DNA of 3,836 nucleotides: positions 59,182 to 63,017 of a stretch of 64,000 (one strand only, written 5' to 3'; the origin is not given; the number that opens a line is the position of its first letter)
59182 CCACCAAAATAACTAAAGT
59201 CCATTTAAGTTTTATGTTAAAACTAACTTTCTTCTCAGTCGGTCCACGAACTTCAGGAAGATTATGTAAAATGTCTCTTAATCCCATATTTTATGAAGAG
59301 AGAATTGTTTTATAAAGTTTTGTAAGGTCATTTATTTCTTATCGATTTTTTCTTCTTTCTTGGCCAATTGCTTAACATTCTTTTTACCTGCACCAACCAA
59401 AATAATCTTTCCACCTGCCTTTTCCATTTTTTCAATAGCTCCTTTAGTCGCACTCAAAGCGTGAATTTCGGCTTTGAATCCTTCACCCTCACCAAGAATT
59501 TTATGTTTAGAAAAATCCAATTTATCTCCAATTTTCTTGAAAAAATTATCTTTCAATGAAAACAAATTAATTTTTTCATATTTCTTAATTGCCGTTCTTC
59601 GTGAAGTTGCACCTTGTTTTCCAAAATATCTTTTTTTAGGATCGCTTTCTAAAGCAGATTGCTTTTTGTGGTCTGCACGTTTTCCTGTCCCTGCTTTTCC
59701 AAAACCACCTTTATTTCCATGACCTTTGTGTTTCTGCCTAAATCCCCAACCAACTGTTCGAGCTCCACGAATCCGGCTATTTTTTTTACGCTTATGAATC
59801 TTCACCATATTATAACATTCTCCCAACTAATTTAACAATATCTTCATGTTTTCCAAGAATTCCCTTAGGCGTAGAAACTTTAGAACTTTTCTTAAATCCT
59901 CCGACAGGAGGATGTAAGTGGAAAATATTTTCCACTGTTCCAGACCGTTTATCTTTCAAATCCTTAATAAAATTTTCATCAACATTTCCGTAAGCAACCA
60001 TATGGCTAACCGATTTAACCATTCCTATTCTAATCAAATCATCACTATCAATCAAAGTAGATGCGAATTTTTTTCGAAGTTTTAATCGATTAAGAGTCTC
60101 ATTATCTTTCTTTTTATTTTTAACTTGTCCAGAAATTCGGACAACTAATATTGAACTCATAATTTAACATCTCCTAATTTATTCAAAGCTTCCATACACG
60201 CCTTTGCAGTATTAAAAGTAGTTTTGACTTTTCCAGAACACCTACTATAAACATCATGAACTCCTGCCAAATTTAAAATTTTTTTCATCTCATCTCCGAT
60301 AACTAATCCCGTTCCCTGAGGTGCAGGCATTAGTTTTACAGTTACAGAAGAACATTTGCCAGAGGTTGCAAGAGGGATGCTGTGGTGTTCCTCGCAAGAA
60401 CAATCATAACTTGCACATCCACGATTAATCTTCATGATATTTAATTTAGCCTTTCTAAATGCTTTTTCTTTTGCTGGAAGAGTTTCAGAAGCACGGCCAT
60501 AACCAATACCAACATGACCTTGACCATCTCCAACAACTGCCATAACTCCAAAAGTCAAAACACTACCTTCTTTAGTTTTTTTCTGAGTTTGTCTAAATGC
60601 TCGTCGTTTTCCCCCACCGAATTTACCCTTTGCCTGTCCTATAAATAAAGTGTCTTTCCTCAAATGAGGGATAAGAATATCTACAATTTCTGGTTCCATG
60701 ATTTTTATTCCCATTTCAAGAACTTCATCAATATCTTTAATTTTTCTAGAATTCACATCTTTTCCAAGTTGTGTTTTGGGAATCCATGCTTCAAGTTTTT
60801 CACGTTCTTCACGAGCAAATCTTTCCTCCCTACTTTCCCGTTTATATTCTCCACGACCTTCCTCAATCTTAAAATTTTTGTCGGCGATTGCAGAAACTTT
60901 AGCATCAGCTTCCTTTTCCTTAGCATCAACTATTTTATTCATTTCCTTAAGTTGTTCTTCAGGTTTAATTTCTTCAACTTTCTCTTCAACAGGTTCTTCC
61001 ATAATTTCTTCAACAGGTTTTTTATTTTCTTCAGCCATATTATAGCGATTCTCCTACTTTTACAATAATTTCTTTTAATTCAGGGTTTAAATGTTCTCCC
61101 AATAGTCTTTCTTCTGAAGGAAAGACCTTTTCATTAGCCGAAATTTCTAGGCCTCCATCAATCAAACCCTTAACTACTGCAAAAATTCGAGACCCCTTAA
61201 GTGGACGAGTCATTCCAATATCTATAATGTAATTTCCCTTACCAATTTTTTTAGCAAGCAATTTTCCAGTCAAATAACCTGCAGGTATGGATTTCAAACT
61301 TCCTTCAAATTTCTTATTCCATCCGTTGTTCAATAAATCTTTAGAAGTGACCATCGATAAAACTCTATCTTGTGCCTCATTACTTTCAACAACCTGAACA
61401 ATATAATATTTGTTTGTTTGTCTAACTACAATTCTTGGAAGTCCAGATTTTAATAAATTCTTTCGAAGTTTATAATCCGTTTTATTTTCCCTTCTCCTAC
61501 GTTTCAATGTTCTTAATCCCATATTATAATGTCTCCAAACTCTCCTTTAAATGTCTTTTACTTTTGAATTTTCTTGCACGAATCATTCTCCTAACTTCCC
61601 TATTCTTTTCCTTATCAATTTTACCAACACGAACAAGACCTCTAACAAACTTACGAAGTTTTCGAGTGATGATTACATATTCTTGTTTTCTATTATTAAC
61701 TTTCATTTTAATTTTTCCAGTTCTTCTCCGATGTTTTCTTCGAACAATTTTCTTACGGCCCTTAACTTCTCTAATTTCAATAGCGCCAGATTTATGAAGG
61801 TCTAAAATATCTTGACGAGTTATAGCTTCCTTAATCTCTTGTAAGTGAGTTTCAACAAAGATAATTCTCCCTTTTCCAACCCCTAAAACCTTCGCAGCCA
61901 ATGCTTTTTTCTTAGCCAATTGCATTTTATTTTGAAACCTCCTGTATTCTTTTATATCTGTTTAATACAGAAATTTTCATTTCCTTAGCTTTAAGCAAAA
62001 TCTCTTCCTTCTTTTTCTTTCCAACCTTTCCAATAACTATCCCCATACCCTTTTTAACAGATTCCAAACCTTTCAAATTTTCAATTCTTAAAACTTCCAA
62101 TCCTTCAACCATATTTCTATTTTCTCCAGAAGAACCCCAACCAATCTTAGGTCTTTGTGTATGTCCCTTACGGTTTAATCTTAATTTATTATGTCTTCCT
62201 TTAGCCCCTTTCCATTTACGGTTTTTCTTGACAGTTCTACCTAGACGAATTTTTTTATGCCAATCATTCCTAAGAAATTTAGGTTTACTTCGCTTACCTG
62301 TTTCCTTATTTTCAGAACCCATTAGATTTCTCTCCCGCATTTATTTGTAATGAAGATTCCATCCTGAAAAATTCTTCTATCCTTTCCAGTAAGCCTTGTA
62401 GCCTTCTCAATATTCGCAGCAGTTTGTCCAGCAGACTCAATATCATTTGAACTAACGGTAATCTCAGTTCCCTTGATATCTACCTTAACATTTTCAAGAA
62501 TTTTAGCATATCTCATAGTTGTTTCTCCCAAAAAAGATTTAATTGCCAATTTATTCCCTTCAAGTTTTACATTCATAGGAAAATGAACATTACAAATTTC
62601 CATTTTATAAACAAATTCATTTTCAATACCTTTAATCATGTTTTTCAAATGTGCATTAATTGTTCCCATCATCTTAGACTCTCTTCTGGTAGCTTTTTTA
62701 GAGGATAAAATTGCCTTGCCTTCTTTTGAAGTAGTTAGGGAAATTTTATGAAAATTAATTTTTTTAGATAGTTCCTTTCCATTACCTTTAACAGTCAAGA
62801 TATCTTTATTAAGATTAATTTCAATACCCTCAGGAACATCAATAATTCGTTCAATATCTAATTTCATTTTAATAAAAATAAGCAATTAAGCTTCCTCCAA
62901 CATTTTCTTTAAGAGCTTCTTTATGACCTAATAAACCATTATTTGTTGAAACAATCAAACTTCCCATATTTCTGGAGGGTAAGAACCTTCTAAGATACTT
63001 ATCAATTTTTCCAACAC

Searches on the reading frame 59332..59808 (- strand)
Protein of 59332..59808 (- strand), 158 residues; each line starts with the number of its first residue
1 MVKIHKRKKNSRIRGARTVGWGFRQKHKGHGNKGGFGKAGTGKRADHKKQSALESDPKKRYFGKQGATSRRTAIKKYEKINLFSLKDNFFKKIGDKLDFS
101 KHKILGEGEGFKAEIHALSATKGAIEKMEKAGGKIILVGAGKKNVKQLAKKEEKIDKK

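Call 75: search_protein_families(library=pfam, proteins=[window:59332-59808:-], max_evalue=0.00001)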
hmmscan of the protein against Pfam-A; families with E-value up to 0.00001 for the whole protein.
window:59332-59808:- (158 aa): 1 family
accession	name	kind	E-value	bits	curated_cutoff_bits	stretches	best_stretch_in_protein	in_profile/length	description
PF00828.25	Ribosomal_L27A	-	4.6e-07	30.6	21.5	1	78-135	20-71/72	Ribosomal proteins 50S-L15, 50S-L18e, 60S-L27A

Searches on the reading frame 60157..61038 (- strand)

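Call 75: search_protein_families(library=pfam, proteins=[window:60157-61038:-], max_evalue=0.00001)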
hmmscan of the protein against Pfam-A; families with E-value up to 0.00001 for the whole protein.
window:60157-61038:- (293 aa): 2 families
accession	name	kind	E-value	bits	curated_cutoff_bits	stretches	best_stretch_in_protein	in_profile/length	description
PF03719.21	Ribosomal_S5_C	-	4.4e-21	74.5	21.5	1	227-290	1-63/71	Ribosomal protein S5, C-terminal domain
PF00333.26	Ribosomal_S5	-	2.1e-15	56.9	27.1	1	149-205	9-65/65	Ribosomal protein S5, N-terminal domain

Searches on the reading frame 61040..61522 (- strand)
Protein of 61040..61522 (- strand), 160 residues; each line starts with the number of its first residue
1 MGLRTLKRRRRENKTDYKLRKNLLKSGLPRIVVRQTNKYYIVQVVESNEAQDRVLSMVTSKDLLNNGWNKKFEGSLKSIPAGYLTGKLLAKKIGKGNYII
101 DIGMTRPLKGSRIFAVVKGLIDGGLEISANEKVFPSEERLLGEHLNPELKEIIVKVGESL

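Call 75: search_protein_families(library=pfam, proteins=[window:61040-61522:-], max_evalue=0.00001)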
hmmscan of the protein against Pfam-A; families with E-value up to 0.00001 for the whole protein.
window:61040-61522:- (160 aa): 1 family
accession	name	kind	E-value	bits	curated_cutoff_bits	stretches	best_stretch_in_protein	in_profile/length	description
PF17144.9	Ribosomal_L5e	-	6.8e-21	75.5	27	2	6-93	6-96/163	Ribosomal large subunit proteins 60S L5, and 50S L18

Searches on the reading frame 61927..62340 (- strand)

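Call 75: search_protein_families(library=pfam, proteins=[window:61927-62340:-], max_evalue=0.00001)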
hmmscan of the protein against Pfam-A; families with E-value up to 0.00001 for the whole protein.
window:61927-62340:- (137 aa): 1 family
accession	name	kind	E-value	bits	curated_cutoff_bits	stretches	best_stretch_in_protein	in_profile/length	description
PF01655.23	Ribosomal_L32e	-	1.1e-16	61.5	25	1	19-127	1-108/108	Ribosomal protein L32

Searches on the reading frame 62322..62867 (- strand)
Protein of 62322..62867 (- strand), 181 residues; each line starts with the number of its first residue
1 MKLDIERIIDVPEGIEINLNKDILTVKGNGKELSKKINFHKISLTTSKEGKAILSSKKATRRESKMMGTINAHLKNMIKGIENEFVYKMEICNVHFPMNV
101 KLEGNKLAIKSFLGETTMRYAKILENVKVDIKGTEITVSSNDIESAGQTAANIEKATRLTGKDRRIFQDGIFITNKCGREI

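Call 75: search_protein_families(library=pfam, proteins=[window:62322-62867:-], max_evalue=0.00001)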
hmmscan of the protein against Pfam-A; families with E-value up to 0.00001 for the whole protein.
window:62322-62867:- (181 aa): 1 family
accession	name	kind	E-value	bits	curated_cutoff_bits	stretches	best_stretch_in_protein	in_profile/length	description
PF00347.28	Ribosomal_L6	-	1.9e-21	77.1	27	2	96-170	1-80/80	Ribosomal protein L6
